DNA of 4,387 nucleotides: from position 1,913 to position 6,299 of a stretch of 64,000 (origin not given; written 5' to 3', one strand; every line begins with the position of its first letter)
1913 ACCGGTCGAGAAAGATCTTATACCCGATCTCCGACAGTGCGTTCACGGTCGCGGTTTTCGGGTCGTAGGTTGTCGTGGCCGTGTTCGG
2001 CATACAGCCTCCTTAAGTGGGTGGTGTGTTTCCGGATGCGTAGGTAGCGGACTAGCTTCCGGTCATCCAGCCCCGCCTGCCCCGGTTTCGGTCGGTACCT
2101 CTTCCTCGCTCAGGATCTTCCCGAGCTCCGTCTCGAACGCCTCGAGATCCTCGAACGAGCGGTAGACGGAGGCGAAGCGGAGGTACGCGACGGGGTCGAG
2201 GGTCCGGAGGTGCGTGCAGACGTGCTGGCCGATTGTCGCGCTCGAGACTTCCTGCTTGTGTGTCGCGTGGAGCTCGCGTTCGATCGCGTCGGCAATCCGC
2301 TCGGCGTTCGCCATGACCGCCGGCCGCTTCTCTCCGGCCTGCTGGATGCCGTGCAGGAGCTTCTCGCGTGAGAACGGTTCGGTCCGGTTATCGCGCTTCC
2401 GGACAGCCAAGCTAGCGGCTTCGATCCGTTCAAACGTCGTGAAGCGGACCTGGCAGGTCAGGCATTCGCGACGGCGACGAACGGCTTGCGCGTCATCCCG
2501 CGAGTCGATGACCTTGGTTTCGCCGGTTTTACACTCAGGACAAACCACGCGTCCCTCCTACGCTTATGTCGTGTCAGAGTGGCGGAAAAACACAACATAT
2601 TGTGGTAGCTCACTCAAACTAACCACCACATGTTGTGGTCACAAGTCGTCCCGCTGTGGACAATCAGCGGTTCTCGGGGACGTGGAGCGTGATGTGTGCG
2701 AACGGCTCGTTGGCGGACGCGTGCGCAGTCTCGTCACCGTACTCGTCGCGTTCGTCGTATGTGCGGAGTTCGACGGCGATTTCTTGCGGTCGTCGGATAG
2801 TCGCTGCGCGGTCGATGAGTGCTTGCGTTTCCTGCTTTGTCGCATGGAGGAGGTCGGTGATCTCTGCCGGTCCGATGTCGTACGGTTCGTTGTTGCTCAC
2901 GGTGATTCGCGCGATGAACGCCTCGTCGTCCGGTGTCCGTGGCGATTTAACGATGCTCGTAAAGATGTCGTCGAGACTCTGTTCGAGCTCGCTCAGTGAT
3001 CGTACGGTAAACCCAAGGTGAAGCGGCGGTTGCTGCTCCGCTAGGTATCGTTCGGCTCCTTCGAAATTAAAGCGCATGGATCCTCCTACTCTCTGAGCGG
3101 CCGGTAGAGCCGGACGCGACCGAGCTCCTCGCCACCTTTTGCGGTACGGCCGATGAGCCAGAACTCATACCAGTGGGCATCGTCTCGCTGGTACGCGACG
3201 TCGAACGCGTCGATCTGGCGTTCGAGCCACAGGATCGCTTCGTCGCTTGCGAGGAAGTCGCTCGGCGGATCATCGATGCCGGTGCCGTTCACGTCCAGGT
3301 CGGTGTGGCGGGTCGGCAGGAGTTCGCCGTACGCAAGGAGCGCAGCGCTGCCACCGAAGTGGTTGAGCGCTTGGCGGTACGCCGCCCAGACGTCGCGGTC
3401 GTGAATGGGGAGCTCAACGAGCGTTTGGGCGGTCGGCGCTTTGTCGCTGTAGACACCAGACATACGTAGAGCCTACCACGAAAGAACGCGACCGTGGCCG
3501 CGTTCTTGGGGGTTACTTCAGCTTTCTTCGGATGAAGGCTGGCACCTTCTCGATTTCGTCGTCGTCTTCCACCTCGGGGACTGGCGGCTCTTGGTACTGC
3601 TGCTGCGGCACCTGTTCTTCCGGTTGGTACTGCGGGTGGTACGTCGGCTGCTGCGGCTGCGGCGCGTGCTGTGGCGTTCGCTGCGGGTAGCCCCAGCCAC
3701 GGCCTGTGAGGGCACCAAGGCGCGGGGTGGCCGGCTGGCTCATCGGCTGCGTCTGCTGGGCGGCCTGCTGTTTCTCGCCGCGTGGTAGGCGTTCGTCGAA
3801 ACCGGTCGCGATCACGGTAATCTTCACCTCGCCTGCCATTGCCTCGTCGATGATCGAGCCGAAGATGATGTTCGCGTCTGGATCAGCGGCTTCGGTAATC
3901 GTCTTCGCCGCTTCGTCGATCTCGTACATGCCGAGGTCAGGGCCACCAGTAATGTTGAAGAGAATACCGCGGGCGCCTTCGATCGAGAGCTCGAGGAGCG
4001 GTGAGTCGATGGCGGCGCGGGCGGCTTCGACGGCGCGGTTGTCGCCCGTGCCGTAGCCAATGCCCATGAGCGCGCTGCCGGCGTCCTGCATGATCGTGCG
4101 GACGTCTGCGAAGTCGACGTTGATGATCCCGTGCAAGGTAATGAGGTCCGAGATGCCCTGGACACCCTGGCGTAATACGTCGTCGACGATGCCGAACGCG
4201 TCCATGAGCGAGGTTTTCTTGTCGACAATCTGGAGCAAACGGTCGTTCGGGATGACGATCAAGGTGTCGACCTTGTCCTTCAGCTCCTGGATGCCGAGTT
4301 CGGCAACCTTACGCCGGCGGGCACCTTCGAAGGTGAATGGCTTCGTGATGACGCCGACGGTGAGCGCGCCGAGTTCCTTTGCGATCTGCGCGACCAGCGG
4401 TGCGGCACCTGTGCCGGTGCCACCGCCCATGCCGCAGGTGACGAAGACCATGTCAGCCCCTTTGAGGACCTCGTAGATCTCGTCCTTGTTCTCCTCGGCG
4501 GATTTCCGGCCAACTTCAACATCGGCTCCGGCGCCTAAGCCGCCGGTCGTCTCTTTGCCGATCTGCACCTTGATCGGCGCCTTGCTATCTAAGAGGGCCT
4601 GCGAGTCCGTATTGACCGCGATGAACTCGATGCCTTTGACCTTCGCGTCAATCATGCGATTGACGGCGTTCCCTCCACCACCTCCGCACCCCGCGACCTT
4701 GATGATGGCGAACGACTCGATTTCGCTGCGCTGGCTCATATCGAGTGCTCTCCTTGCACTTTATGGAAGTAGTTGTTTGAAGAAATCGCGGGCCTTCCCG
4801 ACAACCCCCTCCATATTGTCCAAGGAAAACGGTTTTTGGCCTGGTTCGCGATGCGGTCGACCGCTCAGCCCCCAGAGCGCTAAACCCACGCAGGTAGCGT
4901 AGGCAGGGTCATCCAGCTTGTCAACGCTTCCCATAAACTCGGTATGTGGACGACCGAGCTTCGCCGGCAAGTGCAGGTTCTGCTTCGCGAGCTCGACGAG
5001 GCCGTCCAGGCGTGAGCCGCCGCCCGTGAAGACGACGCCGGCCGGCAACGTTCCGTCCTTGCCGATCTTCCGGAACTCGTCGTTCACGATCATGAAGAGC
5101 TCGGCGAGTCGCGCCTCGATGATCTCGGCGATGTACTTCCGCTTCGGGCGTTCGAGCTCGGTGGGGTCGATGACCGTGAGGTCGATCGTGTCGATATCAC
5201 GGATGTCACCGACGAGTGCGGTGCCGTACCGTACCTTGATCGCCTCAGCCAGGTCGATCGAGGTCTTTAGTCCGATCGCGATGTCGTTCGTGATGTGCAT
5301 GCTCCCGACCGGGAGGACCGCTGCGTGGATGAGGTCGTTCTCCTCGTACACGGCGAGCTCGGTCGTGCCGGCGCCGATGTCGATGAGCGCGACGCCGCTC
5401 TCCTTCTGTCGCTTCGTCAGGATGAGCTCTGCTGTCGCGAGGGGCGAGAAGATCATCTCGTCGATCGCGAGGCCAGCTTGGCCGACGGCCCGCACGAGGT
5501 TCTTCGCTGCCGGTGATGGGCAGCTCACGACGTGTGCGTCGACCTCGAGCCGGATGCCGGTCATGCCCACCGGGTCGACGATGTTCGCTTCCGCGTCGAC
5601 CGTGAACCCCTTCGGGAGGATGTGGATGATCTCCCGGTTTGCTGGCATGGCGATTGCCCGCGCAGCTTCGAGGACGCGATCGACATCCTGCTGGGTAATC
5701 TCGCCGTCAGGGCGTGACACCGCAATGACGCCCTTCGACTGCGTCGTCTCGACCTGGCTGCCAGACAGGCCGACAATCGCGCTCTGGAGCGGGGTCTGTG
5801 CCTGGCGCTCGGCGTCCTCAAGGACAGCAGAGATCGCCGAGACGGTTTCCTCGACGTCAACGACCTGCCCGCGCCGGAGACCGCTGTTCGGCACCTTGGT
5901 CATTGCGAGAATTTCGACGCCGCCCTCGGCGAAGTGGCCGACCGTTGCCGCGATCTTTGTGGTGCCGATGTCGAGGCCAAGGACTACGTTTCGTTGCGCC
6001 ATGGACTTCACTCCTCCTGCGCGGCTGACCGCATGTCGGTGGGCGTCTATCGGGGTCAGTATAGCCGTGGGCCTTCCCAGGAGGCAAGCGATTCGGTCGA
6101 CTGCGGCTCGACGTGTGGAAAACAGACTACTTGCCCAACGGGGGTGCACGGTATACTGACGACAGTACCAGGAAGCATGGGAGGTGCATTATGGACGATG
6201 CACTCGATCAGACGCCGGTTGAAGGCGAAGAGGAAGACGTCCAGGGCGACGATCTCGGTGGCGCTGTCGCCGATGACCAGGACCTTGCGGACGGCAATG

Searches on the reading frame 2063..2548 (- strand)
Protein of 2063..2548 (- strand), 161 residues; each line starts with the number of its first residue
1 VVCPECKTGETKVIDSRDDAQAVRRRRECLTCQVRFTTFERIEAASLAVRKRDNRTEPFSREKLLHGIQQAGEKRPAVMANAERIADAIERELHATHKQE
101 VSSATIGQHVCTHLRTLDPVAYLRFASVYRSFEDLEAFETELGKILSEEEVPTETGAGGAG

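Call 36: search_protein_families(library=pfam, proteins=[window:2063-2548:-], max_evalue=0.001)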
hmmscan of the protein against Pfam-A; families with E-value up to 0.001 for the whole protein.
window:2063-2548:- (161 aa): 2 families
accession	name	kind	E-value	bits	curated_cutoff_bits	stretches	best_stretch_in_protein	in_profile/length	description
PF03477.21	ATP-cone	-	2e-19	70.3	25.8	1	48-134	2-87/88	ATP cone domain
PF22811.2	Zn_ribbon_NrdR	-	1.8e-15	57.1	27.2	1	1-40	1-42/42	Transcriptional repressor NrdR-like, N-terminal domain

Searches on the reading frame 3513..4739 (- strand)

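Call 50: search_protein_families(library=pfam, proteins=[window:3513-4739:-], max_evalue=0.00001)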
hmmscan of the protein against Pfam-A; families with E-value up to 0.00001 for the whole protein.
window:3513-4739:- (408 aa): 2 families
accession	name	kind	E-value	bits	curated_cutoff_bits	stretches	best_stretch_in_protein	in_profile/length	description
PF00091.31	Tubulin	-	1.3e-49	169.5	33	1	13-173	2-190/190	Tubulin/FtsZ family, GTPase domain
PF12327.13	FtsZ_C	-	4.2e-36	123.6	27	1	221-315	1-95/95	FtsZ family, C-terminal domain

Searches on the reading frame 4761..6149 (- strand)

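Call 36: search_protein_families(library=pfam, proteins=[window:4761-6149:-], max_evalue=0.001)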
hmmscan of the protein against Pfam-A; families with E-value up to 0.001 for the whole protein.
window:4761-6149:- (462 aa): 4 families
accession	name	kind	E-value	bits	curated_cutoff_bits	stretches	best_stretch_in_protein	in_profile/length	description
PF14450.12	FtsA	-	2.8e-37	128.4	31.8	1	254-422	1-127/127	Cell division protein FtsA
PF02491.25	SHS2_FTSA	-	2.2e-29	102.1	25.4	1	130-208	1-78/79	SHS2 domain inserted in FTSA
PF11104.14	PilM_2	-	4.6e-11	42.7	27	1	243-306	172-235/340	Type IV pilus assembly protein PilM;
PF06723.19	MreB_Mbl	-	1.5e-06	27.8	27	1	248-399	142-304/327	MreB/Mbl protein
